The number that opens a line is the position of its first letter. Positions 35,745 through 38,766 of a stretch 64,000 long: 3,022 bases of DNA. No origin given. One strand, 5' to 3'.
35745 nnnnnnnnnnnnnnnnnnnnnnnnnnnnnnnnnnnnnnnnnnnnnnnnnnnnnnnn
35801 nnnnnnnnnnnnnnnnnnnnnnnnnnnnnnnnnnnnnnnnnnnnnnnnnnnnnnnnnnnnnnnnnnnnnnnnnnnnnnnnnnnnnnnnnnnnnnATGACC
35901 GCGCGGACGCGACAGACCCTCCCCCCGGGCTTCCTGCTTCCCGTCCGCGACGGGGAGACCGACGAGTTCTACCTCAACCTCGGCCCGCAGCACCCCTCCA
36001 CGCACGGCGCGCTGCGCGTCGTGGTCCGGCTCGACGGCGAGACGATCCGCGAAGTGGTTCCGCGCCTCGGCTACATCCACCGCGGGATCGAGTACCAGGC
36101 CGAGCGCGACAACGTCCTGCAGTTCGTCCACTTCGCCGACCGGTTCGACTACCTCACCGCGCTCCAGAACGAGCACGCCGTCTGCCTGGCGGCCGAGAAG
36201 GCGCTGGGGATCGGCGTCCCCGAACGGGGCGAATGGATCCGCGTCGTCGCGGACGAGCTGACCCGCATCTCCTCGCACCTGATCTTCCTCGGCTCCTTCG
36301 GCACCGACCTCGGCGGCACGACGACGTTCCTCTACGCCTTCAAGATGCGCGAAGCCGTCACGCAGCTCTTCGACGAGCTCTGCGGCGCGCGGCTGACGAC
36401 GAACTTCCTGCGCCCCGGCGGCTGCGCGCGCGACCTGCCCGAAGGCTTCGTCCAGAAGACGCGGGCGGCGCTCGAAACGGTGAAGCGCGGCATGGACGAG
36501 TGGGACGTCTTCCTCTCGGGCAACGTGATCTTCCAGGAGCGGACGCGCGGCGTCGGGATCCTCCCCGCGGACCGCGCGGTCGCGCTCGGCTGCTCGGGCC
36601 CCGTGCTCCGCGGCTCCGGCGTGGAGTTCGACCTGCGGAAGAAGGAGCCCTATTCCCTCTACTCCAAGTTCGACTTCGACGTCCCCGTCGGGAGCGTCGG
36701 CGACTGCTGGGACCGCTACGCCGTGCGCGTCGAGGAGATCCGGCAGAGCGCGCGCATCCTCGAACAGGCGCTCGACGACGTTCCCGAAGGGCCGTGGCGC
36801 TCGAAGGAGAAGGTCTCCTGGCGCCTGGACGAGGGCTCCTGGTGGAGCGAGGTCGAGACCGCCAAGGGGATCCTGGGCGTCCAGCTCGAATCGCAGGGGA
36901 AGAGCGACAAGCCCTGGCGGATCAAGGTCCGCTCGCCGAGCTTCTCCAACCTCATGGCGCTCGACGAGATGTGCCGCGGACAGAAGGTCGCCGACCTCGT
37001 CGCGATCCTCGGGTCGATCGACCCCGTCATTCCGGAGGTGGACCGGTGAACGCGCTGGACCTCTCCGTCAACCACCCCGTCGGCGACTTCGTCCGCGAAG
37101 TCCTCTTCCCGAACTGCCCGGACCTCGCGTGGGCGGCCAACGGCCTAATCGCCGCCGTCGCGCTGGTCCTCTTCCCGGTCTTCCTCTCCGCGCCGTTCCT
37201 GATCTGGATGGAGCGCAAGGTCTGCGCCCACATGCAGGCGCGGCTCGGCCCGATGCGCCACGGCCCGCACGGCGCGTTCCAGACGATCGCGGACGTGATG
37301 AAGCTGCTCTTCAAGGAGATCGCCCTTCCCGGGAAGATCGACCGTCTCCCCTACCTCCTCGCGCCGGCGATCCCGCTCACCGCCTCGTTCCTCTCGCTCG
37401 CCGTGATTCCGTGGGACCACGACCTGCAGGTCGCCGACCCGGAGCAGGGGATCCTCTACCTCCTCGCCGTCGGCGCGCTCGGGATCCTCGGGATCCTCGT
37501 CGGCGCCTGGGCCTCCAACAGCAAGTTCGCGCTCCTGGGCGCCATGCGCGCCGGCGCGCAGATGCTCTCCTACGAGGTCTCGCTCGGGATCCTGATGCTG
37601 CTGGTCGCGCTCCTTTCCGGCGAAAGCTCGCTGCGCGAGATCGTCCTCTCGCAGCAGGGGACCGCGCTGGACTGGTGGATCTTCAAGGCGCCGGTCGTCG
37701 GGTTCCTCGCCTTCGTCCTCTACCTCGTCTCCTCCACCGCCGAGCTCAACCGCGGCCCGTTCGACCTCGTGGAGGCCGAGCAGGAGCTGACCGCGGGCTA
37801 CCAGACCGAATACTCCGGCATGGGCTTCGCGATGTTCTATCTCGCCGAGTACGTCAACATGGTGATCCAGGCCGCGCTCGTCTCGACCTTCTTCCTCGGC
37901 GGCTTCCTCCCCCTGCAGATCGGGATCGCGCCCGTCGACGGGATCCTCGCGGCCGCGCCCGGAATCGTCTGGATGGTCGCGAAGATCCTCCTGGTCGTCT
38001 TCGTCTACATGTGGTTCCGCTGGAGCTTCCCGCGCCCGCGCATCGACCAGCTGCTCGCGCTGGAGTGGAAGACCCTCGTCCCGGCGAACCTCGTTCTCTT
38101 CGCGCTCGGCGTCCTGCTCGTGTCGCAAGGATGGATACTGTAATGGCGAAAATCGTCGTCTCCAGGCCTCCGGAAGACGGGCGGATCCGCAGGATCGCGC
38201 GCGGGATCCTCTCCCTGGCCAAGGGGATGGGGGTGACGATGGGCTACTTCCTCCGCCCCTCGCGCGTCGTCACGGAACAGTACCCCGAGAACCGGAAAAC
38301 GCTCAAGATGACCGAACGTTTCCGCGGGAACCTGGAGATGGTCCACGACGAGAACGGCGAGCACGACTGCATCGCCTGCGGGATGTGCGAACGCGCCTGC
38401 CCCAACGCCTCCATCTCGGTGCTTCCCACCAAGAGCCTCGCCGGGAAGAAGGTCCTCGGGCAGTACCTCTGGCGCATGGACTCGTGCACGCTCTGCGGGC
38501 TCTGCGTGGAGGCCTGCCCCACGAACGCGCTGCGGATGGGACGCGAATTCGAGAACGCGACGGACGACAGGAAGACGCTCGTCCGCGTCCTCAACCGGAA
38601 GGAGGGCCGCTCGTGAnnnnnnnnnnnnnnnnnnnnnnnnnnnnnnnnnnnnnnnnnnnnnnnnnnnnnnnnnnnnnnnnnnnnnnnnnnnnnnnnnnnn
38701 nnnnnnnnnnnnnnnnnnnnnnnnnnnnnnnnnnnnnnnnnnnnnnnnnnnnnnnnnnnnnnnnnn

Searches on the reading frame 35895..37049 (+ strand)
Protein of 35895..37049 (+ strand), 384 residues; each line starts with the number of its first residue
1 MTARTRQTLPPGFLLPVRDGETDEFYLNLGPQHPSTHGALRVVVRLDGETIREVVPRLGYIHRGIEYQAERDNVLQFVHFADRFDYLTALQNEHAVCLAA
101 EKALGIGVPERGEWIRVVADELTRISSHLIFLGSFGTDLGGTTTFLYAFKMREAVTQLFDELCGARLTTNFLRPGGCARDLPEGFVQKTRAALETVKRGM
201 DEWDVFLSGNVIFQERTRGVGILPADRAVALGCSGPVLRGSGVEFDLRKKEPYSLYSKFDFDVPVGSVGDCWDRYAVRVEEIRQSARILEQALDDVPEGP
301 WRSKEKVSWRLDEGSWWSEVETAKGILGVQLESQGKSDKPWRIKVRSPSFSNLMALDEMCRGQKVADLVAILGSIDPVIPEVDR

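Call 57: search_protein_families(library=pfam, proteins=[window:35895-37049:+], max_evalue=0.001)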
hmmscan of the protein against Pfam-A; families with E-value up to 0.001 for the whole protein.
window:35895-37049:+ (384 aa): 1 family
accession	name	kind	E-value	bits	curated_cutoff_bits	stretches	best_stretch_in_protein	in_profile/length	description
PF00346.24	Complex1_49kDa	-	4.6e-89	298.5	24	2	138-306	1-169/271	Respiratory-chain NADH dehydrogenase, 49 Kd subunit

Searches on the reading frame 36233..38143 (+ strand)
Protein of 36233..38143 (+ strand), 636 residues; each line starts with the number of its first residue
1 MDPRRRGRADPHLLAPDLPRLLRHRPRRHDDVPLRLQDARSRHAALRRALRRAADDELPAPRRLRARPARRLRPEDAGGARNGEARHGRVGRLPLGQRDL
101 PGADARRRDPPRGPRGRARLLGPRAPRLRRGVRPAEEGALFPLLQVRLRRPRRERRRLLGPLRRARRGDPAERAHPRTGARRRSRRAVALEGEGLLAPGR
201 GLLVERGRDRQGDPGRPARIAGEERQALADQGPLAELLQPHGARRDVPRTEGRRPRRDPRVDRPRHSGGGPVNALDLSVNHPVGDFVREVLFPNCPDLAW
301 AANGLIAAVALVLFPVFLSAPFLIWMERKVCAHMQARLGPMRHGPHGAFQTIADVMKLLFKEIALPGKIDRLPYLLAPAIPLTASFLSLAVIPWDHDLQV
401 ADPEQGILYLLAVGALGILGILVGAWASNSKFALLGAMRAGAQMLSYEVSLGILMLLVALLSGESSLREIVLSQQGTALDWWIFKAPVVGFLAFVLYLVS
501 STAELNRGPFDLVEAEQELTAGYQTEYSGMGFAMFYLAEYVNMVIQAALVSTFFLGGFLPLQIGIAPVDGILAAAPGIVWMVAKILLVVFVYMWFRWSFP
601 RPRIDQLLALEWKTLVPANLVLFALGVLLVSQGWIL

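Call 98: search_protein_families(library=pfam, proteins=[window:36233-38143:+], max_evalue=0.0001)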
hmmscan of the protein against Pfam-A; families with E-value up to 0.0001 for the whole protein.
window:36233-38143:+ (636 aa): 1 family
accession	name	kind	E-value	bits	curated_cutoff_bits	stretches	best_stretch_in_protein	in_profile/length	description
PF00146.26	NADHdh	-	1.4e-105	353.4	27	1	309-624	3-295/298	NADH dehydrogenase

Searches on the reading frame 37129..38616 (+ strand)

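Call 98: search_protein_families(library=pfam, proteins=[window:37129-38616:+], max_evalue=0.0001)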
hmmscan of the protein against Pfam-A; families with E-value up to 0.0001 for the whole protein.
window:37129-38616:+ (495 aa): 12 families
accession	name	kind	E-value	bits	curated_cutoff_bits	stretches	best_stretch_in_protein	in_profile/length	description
PF00037.32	Fer4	-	1.1e-13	50.8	21.1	1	448-469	3-24/24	4Fe-4S binding domain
PF12838.12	Fer4_7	-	9.9e-11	42.4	27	1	414-467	2-52/52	4Fe-4S dicluster domain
PF12837.12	Fer4_6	-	4.9e-09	36.1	25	1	448-468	4-24/24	4Fe-4S binding domain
PF14697.11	Fer4_21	-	6.9e-09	36.2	35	1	411-470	5-59/59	4Fe-4S dicluster domain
PF13484.11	Fer4_16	-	8.3e-09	36.5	30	0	453-475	2-25/66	4Fe-4S double cluster binding domain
PF13183.11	Fer4_8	-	1e-08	36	27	1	413-466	4-67/68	4Fe-4S dicluster domain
PF12797.12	Fer4_2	-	9.9e-08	31.9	24.5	0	451-465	8-22/22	4Fe-4S binding domain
PF13534.11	Fer4_17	-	1.6e-07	32.2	22.2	0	400-426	32-58/61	4Fe-4S dicluster domain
PF13187.11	Fer4_9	-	2.4e-07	31.1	27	1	413-467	1-51/52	4Fe-4S dicluster domain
PF13237.11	Fer4_10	-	2.1e-06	28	25.5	1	411-464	6-53/53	4Fe-4S dicluster domain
PF12800.12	Fer4_4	-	5e-06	26.8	24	0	451-465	2-16/17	4Fe-4S binding domain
PF17179.9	Fer4_22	-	3.1e-05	25.2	27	0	382-426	49-93/95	4Fe-4S dicluster domain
